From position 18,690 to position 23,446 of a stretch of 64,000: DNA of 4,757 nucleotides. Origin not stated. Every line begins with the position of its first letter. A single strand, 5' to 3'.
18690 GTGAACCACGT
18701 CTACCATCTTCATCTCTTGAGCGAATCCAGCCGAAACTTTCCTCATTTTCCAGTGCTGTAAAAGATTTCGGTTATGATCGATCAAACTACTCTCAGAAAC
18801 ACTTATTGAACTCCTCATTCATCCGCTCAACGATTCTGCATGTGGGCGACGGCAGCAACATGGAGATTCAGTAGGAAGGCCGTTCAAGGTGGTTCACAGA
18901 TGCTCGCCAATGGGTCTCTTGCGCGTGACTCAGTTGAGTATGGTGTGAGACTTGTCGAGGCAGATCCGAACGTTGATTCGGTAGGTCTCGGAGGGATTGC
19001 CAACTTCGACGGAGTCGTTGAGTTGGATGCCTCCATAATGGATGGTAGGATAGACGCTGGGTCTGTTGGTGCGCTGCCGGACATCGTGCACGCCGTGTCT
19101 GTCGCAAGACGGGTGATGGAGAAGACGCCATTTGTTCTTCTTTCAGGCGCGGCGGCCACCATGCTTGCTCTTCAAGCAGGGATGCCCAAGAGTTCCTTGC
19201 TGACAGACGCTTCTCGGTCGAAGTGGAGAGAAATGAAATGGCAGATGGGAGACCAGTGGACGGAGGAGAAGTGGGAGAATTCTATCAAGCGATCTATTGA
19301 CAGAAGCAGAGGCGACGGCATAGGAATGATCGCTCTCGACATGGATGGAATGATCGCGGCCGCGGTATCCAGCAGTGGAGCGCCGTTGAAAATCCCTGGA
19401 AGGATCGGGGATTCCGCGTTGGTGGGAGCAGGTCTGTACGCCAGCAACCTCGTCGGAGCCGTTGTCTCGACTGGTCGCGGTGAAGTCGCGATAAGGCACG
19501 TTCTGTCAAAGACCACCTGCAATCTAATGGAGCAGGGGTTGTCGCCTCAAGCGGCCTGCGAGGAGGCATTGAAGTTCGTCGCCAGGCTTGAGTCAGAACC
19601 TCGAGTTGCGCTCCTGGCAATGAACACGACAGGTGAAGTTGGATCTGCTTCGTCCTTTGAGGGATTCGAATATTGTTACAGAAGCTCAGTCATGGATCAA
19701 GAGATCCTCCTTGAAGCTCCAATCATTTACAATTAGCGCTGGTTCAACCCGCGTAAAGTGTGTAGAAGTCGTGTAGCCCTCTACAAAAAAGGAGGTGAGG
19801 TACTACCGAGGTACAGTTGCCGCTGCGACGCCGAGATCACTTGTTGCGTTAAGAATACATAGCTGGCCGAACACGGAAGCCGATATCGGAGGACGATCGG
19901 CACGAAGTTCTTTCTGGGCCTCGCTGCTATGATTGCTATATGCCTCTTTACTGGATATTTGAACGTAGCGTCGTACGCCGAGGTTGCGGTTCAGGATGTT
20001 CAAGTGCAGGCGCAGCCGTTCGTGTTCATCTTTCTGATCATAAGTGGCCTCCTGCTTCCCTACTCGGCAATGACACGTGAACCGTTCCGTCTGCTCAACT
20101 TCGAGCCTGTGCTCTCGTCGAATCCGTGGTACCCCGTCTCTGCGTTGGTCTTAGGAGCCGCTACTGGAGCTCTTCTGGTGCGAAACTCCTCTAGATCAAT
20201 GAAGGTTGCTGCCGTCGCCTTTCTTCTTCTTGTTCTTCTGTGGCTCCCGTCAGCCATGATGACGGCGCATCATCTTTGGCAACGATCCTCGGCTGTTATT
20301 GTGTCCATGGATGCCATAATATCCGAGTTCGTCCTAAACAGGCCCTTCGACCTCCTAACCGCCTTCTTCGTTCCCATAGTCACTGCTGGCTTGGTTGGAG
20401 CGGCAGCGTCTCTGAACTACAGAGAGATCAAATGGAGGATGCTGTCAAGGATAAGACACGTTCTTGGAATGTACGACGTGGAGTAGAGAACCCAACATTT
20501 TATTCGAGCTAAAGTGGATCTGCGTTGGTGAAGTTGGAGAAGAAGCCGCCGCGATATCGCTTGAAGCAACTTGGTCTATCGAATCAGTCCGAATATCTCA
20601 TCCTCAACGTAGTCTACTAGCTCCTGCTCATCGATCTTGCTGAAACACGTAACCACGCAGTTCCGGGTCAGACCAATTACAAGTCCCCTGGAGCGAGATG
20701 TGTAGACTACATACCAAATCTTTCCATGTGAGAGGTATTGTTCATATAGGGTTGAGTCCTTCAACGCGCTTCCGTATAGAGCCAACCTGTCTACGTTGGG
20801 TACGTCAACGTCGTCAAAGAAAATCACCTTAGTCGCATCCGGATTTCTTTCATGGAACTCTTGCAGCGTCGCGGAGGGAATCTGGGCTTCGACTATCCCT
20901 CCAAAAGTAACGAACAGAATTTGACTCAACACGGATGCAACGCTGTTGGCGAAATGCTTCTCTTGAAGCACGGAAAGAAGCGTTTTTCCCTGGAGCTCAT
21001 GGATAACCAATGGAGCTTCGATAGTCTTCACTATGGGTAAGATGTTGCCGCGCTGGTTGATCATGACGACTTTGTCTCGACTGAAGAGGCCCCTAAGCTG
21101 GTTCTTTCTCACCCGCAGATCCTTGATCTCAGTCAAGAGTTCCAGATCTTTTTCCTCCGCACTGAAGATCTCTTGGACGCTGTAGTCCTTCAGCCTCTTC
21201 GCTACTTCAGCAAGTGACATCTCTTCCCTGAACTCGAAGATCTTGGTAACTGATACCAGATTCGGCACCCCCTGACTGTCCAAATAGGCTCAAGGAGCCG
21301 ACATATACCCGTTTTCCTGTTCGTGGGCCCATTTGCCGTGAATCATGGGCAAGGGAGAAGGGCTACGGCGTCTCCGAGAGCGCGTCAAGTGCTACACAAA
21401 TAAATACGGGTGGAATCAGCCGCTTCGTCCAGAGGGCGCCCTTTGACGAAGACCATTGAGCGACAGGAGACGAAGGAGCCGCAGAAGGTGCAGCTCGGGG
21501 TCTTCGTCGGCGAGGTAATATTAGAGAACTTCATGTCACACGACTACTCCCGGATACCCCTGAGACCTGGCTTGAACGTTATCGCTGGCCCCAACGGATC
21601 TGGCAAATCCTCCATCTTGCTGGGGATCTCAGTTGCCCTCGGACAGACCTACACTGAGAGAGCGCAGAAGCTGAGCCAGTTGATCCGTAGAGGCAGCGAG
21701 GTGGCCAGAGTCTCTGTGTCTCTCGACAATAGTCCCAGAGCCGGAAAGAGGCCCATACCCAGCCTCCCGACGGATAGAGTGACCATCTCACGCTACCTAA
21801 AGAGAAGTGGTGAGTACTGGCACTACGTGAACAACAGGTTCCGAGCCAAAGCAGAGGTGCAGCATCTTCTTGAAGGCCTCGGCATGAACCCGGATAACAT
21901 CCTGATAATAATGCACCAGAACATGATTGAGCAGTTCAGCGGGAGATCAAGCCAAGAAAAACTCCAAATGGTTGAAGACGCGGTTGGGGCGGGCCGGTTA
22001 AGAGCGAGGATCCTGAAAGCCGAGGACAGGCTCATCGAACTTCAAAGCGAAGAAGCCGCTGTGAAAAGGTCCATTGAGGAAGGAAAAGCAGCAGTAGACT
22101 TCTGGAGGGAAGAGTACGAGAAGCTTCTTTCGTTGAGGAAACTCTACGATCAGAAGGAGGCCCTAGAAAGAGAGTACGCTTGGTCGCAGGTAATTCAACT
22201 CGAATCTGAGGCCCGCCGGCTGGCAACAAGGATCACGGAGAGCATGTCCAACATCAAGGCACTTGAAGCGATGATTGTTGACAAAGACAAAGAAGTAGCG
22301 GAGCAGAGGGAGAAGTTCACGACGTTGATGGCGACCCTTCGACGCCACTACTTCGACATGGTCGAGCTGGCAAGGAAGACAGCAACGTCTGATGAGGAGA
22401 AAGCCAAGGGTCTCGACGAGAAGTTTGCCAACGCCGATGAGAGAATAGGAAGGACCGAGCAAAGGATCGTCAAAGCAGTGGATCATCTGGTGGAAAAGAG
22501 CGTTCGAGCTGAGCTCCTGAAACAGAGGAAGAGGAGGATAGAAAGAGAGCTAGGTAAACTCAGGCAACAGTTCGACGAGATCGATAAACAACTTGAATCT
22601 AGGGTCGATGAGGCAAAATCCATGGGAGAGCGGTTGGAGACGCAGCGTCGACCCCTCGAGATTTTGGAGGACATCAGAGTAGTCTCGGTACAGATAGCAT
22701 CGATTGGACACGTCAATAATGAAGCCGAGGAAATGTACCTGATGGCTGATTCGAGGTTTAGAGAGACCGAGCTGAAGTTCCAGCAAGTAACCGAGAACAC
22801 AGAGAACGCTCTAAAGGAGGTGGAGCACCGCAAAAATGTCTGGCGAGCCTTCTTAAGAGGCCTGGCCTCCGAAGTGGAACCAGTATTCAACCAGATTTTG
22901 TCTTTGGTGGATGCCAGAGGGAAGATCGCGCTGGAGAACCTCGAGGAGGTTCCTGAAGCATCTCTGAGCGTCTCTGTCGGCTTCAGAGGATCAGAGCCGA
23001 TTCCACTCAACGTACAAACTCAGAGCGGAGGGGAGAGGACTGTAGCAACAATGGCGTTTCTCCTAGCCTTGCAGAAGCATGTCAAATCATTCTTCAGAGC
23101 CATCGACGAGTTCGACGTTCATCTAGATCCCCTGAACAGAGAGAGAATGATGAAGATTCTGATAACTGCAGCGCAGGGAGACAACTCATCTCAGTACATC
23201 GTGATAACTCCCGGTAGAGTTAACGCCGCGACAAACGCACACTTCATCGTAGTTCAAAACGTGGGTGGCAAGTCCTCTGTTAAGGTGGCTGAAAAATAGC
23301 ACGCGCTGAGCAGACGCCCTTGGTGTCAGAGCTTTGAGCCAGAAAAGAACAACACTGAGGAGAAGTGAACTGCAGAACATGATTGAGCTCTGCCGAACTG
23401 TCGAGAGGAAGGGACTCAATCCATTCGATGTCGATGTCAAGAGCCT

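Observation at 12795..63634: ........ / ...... palindrome strongly over-represented and almost confined to non-coding DNA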

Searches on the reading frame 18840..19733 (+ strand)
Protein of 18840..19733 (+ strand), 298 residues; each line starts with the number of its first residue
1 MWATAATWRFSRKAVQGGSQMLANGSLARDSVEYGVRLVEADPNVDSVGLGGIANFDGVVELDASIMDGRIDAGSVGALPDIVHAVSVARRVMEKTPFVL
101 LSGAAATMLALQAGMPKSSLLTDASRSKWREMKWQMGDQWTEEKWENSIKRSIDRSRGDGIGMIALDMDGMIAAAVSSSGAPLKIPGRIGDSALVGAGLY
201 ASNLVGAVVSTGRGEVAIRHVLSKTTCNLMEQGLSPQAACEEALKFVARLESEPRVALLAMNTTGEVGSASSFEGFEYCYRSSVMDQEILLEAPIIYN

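Call 9: search_protein_families(library=pfam, proteins=[window:18840-19733:+])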
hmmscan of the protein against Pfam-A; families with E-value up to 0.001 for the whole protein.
window:18840-19733:+ (298 aa): 1 family
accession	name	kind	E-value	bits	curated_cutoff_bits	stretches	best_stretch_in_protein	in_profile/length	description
PF01112.23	Asparaginase_2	-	2e-63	214.8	27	1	12-279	27-296/309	Asparaginase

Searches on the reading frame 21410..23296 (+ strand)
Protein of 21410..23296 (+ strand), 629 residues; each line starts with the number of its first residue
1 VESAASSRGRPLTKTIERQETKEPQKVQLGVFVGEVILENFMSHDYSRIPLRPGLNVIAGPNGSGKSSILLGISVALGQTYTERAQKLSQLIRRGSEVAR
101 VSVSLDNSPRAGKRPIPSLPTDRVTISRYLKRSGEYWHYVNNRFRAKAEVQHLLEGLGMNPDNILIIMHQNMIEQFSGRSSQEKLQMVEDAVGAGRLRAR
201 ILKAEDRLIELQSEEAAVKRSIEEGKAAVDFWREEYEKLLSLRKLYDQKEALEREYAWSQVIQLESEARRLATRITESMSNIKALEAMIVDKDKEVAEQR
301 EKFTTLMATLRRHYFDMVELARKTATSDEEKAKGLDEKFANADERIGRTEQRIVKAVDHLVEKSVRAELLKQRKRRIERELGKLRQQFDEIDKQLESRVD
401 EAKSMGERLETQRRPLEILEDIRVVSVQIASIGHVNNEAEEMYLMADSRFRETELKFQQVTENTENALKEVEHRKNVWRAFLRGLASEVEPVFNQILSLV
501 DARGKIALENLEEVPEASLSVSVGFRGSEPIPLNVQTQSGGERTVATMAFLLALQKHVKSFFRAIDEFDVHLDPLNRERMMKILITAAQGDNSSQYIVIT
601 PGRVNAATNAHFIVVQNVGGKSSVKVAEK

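Call 33: search_protein_families(library=pfam, proteins=[window:21410-23296:+])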
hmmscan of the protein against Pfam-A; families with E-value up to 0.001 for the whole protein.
window:21410-23296:+ (629 aa): 4 families
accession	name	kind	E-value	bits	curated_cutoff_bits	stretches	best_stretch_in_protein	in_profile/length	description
PF02463.25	SMC_N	-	4.6e-32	111.7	40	1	33-603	2-199/220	RecF/RecN/SMC N terminal domain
PF13476.12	AAA_23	-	1.6e-14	55.5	27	1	36-262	2-177/201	AAA domain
PF13175.12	AAA_15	-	8.3e-11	42.5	32.1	1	35-600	5-368/374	AAA ATPase domain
PF13304.12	AAA_21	-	1.1e-07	32.7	27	1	55-78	1-24/304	AAA domain, putative AbiEii toxin, Type IV TA system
